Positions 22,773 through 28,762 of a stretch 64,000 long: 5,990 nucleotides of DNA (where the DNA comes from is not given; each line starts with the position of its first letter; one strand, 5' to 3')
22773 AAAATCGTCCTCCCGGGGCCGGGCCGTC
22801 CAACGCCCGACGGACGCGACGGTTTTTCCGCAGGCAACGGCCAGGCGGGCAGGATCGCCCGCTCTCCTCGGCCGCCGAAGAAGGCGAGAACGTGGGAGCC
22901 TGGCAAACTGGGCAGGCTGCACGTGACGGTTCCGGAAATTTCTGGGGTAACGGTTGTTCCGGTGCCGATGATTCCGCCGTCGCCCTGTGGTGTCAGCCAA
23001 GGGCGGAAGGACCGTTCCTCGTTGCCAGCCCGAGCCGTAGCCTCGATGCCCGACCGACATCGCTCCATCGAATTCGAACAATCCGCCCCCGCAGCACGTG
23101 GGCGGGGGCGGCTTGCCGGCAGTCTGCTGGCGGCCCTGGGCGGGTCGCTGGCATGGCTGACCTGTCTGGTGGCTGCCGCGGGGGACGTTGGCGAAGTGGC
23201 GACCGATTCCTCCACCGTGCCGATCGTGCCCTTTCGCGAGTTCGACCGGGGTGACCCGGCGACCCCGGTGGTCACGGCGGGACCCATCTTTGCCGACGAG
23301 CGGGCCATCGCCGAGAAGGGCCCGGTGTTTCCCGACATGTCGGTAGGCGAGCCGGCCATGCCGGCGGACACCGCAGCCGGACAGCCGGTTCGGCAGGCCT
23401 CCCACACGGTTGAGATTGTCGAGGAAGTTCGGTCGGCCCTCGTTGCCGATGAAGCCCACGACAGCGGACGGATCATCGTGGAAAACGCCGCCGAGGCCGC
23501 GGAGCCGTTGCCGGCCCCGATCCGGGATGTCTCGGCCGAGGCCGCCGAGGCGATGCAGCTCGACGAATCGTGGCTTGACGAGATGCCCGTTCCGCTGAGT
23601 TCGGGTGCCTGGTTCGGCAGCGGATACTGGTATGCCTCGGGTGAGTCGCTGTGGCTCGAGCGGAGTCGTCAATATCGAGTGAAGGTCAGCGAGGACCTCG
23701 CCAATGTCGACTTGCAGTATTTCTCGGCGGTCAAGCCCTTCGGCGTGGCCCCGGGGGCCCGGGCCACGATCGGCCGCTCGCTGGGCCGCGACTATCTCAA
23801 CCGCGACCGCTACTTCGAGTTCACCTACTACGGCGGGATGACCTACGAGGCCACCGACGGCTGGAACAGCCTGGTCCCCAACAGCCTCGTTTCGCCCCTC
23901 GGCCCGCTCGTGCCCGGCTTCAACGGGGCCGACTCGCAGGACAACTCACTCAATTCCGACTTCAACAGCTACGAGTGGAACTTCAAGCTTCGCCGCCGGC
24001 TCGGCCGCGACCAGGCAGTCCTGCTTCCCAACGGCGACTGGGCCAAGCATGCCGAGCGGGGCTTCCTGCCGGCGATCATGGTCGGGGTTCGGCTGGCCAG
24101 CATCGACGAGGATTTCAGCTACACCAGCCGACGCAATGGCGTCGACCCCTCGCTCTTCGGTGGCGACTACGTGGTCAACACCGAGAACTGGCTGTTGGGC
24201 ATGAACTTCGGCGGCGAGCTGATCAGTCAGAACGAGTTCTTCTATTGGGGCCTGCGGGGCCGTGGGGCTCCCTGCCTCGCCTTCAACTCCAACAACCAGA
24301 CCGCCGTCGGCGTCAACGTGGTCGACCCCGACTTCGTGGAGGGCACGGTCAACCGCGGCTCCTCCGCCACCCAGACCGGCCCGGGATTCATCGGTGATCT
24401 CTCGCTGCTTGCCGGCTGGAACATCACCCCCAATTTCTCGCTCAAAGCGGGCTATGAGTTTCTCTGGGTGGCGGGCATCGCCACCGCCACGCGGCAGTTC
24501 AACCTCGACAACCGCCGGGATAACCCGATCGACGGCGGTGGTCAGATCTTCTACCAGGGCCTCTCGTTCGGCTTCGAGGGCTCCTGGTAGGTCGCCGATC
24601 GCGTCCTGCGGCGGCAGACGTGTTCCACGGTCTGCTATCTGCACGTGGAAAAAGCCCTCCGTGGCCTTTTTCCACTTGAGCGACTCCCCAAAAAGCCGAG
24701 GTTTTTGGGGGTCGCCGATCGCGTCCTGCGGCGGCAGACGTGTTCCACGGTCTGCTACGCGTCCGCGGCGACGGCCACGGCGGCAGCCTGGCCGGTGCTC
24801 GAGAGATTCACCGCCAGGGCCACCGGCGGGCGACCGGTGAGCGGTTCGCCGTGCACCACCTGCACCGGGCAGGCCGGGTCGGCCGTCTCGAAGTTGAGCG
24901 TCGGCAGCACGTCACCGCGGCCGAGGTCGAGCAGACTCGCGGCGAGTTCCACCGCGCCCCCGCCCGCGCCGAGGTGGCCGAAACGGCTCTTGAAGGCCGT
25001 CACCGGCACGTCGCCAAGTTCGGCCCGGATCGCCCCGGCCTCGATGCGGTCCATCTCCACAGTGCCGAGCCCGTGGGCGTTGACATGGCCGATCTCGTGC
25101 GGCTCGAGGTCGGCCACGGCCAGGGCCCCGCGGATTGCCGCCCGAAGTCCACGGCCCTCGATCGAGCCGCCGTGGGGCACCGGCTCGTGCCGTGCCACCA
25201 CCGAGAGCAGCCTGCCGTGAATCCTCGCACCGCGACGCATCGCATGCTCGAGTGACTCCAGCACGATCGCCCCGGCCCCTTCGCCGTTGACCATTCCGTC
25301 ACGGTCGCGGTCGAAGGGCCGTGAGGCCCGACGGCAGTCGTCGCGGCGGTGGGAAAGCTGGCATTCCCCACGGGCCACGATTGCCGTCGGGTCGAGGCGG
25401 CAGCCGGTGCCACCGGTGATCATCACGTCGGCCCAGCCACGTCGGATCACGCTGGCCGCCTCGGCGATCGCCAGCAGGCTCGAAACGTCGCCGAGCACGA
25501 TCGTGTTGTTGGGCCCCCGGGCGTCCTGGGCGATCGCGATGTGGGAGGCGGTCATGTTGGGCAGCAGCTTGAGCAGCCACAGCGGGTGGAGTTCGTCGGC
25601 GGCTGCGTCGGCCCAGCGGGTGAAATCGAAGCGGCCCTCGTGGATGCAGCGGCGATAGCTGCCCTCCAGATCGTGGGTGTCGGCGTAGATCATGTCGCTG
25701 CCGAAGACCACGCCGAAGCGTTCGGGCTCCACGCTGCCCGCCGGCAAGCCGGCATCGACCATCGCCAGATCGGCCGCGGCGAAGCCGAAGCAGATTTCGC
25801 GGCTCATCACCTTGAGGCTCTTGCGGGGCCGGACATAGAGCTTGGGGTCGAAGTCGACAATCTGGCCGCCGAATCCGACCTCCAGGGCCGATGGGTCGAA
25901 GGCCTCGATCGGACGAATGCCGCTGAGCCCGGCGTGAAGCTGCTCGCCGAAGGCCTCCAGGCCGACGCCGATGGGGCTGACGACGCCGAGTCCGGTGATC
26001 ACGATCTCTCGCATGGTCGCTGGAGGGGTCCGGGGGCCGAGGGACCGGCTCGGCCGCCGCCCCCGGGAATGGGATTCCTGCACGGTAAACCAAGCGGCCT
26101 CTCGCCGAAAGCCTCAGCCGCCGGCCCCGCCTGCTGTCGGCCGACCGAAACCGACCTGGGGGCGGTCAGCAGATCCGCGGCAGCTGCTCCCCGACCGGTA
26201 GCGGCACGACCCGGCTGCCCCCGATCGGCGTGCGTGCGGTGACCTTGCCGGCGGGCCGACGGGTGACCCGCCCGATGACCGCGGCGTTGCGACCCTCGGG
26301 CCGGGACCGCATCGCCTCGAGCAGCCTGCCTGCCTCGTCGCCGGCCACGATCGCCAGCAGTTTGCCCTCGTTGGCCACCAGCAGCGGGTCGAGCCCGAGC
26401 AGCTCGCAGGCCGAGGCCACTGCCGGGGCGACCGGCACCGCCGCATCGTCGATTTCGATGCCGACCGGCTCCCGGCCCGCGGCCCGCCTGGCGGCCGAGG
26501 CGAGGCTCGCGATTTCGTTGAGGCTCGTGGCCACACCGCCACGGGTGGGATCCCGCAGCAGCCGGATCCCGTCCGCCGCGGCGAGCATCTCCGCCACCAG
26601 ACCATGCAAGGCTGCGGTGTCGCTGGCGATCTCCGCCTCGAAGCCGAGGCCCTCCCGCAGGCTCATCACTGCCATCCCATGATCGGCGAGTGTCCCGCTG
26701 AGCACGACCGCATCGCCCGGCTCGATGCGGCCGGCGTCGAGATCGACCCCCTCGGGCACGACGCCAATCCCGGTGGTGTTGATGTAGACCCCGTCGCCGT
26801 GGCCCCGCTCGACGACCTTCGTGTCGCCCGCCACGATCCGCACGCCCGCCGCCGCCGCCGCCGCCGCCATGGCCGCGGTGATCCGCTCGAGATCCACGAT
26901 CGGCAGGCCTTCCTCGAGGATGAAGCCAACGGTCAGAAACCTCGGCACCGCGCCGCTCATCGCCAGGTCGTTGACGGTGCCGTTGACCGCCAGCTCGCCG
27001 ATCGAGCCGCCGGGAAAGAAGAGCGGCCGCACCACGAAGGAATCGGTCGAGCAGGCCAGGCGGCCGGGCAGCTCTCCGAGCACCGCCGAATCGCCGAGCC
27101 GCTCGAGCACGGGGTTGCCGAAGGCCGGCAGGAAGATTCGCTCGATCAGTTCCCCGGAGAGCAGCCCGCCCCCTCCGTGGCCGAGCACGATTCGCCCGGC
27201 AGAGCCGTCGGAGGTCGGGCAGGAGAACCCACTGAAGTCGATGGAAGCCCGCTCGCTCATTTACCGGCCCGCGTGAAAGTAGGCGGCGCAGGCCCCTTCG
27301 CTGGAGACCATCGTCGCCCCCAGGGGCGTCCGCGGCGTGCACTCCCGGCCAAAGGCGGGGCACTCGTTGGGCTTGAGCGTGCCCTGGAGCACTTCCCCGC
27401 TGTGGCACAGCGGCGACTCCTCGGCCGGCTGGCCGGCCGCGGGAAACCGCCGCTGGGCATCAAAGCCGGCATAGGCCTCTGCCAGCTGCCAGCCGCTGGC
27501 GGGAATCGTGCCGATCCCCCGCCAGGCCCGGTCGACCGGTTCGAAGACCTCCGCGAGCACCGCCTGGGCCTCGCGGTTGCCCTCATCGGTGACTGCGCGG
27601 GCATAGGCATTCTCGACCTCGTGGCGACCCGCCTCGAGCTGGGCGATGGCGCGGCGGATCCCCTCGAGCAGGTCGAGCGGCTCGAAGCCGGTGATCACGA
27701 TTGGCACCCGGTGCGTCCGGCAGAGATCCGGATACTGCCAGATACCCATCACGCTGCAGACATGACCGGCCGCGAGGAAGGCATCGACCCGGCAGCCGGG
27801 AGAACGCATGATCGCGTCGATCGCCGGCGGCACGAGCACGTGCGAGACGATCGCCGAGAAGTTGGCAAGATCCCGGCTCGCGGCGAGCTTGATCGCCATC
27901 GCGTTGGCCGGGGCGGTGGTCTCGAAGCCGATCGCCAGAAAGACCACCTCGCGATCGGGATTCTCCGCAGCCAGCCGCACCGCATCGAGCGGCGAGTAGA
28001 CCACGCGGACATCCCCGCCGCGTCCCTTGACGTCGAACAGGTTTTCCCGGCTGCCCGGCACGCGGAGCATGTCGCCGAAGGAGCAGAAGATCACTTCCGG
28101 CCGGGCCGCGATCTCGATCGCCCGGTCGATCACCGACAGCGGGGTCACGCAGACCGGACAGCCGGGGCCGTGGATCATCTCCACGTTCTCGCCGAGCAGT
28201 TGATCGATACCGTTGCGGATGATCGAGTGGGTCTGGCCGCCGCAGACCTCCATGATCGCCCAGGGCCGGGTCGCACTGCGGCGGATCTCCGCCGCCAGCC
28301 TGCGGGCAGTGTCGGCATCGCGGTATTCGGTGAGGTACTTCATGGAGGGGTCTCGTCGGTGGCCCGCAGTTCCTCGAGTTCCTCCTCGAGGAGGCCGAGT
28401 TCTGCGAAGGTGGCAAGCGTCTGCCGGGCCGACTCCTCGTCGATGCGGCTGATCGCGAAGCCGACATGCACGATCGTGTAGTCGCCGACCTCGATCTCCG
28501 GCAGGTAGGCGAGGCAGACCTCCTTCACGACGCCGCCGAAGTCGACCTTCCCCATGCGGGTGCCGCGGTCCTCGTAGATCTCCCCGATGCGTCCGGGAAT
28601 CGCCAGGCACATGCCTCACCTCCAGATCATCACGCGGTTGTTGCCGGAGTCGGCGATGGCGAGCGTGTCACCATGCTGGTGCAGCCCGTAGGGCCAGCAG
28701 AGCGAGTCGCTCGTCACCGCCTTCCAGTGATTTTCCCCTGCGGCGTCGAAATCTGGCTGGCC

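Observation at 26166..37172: Complete cytosolic uptake-type [NiFe]-hydrogenase locus with Huc/group-2a-like accessory set in a planctomycete-type genome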

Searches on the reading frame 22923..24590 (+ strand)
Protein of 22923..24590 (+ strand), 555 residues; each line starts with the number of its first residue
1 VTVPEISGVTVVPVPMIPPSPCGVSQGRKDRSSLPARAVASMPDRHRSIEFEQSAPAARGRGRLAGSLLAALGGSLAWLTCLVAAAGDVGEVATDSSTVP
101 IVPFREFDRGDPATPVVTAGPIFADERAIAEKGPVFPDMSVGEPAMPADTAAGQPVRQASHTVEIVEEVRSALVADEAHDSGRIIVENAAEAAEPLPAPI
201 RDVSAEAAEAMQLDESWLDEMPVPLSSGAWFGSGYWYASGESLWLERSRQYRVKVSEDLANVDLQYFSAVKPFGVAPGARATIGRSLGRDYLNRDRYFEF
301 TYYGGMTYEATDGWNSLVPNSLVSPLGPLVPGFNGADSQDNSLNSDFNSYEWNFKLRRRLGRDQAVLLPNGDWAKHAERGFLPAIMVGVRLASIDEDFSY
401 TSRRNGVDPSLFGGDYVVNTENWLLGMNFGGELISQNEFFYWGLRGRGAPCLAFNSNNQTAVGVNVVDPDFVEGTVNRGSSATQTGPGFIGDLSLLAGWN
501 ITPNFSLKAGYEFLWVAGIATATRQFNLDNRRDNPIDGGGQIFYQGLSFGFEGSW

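Call 45: search_protein_families(library=pfam, proteins=[window:22923-24590:+], max_evalue=0.001)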
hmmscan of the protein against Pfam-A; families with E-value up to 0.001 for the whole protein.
window:22923-24590:+ (555 aa): 1 family
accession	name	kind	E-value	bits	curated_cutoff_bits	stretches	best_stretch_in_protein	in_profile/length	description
PF07585.17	BBP7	-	0.00049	19.8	26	1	384-529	152-311/350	Putative beta barrel porin-7 (BBP7)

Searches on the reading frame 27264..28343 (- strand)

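Call 7: search_protein_families(library=pfam, proteins=[window:27264-28343:-], max_evalue=0.01)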
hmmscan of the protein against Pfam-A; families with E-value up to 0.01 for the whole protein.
seq(360 aa): 1 family
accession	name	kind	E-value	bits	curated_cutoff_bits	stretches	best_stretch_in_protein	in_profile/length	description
PF01924.21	HypD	-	6.4e-148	493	25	1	12-357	2-349/351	Hydrogenase formation hypA family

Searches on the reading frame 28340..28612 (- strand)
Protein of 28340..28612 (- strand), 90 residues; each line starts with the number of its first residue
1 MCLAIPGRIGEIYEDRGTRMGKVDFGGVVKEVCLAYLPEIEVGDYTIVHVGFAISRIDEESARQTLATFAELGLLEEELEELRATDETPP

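Call 7: search_protein_families(library=pfam, proteins=[window:28340-28612:-], max_evalue=0.01)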
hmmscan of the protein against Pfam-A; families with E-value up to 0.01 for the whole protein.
window:28340-28612:- (90 aa): 1 family
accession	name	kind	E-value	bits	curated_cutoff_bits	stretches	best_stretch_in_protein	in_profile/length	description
PF01455.23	HupF_HypC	-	1.9e-27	95.6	28.5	1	1-69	1-65/65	HupF/HypC family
